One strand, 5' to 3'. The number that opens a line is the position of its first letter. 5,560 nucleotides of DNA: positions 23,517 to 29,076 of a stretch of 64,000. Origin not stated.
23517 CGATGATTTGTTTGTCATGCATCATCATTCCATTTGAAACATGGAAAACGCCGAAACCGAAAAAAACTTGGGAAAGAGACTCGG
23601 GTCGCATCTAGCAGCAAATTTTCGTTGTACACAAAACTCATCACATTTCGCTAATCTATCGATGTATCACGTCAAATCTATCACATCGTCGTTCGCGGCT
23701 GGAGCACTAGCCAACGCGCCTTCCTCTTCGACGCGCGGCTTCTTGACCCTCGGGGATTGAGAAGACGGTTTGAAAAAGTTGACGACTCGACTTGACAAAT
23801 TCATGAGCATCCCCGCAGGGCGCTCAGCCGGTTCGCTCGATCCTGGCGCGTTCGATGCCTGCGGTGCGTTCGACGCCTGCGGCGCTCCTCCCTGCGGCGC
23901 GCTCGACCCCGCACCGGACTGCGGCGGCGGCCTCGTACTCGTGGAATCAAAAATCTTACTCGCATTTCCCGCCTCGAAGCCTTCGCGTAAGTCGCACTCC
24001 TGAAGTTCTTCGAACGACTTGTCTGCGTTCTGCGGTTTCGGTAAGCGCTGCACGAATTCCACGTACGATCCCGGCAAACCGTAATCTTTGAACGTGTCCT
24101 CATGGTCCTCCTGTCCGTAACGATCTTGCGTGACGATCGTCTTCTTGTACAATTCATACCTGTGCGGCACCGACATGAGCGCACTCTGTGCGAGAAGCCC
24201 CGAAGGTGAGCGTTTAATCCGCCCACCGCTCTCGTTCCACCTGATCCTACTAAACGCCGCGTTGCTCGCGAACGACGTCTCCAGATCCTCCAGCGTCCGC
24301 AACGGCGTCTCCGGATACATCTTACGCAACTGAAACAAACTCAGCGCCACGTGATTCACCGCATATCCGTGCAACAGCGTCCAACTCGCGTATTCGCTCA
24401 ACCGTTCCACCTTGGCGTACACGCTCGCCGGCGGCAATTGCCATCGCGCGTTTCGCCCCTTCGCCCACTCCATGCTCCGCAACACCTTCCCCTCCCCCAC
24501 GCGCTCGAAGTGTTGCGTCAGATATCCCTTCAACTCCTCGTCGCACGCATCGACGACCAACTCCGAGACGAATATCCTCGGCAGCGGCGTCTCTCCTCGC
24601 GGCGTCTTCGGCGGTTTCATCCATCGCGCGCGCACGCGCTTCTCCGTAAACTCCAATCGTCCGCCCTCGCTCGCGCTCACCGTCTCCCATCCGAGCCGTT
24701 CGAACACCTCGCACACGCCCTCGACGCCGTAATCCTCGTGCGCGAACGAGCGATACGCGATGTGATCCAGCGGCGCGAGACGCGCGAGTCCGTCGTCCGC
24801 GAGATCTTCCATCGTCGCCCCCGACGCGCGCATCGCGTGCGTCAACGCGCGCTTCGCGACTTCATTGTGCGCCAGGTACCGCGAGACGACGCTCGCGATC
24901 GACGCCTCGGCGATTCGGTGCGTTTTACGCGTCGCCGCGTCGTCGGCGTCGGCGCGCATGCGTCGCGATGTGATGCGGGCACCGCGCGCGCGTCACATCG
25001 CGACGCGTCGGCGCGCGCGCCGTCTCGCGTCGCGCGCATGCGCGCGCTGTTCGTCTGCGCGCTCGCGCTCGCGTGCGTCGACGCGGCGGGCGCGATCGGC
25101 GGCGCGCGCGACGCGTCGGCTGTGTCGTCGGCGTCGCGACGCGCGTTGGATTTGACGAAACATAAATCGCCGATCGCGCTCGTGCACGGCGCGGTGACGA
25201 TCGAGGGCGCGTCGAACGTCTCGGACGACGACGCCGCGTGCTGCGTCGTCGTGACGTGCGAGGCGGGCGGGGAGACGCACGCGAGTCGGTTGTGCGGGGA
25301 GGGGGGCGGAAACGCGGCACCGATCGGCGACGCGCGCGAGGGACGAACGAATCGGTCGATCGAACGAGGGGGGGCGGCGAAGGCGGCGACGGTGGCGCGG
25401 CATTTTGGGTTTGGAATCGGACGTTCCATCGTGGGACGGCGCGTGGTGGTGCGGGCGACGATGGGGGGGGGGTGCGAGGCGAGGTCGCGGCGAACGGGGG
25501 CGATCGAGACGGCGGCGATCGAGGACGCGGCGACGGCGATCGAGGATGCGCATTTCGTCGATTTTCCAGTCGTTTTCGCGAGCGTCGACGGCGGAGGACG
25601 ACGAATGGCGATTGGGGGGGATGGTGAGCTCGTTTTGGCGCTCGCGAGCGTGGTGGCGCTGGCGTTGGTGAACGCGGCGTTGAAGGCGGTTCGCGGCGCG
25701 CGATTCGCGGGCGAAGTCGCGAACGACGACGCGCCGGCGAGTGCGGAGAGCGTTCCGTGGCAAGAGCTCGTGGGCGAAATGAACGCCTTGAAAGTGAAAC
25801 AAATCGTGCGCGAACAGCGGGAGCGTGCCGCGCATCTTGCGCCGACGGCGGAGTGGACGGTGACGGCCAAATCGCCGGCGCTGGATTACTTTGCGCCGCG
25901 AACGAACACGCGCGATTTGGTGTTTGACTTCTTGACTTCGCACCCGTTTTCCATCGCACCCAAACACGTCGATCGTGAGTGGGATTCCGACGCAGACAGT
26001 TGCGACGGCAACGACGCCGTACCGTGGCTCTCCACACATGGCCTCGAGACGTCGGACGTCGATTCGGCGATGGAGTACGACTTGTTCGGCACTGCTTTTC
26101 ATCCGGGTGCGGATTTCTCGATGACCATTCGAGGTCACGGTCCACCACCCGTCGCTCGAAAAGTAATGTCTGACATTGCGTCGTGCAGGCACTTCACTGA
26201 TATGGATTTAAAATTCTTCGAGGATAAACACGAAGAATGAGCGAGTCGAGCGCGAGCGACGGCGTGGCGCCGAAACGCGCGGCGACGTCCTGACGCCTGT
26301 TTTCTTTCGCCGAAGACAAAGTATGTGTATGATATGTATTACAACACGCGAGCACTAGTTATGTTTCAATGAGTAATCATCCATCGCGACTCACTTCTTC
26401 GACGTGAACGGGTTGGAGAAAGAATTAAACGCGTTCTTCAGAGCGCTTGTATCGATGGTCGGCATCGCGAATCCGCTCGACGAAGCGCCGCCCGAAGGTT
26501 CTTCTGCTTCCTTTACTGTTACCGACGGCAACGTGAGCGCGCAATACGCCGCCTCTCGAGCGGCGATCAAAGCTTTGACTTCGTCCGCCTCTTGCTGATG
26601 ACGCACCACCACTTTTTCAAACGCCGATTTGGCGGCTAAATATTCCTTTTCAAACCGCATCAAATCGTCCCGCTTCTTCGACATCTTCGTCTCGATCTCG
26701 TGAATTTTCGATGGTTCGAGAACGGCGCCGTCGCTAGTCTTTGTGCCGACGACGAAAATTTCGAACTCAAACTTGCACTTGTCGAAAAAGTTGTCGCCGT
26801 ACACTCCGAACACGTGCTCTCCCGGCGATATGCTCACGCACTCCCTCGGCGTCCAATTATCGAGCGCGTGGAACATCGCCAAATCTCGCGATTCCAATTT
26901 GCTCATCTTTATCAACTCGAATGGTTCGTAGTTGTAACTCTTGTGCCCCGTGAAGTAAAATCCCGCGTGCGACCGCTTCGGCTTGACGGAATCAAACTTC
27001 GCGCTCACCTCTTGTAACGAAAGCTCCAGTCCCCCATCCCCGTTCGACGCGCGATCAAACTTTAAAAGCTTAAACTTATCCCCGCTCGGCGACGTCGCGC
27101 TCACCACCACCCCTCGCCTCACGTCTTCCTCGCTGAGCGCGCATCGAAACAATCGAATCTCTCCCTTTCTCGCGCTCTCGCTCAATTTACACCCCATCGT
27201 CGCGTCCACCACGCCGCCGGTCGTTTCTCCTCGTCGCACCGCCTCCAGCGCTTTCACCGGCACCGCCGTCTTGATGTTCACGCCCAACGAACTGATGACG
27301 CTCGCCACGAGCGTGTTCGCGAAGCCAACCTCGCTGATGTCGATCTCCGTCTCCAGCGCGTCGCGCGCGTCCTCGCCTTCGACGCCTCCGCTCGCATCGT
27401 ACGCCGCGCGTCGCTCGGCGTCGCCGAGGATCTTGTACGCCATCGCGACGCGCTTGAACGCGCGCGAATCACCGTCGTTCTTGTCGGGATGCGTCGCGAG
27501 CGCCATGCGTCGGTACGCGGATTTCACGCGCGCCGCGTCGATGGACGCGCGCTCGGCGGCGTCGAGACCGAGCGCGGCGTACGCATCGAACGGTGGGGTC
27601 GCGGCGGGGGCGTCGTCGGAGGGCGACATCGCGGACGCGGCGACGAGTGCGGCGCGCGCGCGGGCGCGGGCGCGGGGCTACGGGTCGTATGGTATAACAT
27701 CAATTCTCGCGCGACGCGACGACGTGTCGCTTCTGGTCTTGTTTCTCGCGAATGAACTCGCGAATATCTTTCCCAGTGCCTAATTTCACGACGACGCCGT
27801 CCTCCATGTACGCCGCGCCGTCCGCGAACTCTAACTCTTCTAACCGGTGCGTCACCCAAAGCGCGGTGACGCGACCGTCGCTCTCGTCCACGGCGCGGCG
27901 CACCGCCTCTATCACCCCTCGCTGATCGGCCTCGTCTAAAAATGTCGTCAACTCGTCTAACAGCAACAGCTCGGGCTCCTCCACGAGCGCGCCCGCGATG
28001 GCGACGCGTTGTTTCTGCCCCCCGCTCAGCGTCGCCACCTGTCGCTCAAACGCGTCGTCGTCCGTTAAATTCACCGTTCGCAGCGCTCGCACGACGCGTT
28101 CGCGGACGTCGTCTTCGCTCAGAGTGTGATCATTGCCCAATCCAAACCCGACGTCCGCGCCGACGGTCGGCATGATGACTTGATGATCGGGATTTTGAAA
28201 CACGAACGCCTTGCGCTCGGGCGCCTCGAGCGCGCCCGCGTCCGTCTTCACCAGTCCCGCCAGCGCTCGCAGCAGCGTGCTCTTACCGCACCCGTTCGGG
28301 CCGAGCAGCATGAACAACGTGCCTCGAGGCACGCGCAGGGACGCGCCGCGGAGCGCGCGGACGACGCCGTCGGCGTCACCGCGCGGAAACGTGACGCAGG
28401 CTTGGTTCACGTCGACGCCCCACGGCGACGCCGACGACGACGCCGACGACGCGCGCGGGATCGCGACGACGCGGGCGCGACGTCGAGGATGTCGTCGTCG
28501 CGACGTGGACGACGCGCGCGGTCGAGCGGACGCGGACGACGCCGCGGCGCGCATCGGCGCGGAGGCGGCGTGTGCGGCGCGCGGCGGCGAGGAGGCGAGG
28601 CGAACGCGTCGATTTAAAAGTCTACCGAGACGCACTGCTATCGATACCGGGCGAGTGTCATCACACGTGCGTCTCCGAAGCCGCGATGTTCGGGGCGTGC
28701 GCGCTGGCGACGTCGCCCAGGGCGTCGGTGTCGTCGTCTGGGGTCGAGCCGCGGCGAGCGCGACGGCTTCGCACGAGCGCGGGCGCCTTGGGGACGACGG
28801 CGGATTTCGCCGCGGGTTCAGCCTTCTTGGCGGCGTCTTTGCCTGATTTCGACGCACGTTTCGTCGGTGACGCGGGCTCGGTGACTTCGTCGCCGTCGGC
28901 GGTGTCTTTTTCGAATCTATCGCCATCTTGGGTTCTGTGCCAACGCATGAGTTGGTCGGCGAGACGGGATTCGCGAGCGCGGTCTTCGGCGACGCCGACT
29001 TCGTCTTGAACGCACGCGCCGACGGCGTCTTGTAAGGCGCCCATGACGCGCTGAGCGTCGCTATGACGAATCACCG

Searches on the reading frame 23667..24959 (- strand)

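Call 58: search_protein_families(library=pfam, proteins=[window:23667-24959:-], max_evalue=0.0001)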
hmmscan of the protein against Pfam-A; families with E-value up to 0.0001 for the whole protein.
window:23667-24959:- (430 aa): 1 family
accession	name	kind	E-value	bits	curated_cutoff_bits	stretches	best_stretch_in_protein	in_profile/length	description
PF07063.19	HGLS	-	2.8e-19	70.2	25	1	37-272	17-262/386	2-oxoadipate dioxygenase/decarboxylase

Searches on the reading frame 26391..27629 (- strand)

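Call 58: search_protein_families(library=pfam, proteins=[window:26391-27629:-], max_evalue=0.0001)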
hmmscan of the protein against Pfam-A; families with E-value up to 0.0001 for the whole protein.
window:26391-27629:- (412 aa): 1 family
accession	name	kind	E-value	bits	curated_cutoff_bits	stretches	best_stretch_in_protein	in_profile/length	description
PF00226.36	DnaJ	-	1e-14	54.8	27.8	1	15-78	1-63/63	DnaJ domain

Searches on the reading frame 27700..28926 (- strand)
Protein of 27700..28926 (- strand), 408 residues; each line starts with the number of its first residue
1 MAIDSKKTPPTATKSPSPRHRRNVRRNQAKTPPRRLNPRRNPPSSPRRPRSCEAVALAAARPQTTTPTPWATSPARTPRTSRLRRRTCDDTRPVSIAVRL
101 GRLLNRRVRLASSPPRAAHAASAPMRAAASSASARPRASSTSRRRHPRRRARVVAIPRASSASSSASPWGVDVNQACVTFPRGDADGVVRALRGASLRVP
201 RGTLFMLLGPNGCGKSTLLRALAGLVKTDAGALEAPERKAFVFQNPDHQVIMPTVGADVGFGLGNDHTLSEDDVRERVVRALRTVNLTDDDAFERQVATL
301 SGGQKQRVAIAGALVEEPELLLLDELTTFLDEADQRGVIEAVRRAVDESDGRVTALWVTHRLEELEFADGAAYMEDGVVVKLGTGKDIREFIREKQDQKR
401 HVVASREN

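Call 58: search_protein_families(library=pfam, proteins=[window:27700-28926:-], max_evalue=0.0001)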
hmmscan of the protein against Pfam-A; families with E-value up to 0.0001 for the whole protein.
window:27700-28926:- (408 aa): 3 families
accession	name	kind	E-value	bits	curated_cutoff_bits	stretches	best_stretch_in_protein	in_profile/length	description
PF00005.33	ABC_tran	-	2.4e-26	93.4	25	1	192-327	1-136/137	ABC transporter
PF13304.12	AAA_21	-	1.3e-08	35.8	27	0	204-225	1-22/304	AAA domain, putative AbiEii toxin, Type IV TA system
PF02463.25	SMC_N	-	2.8e-06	27.4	40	0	205-244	27-67/220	RecF/RecN/SMC N terminal domain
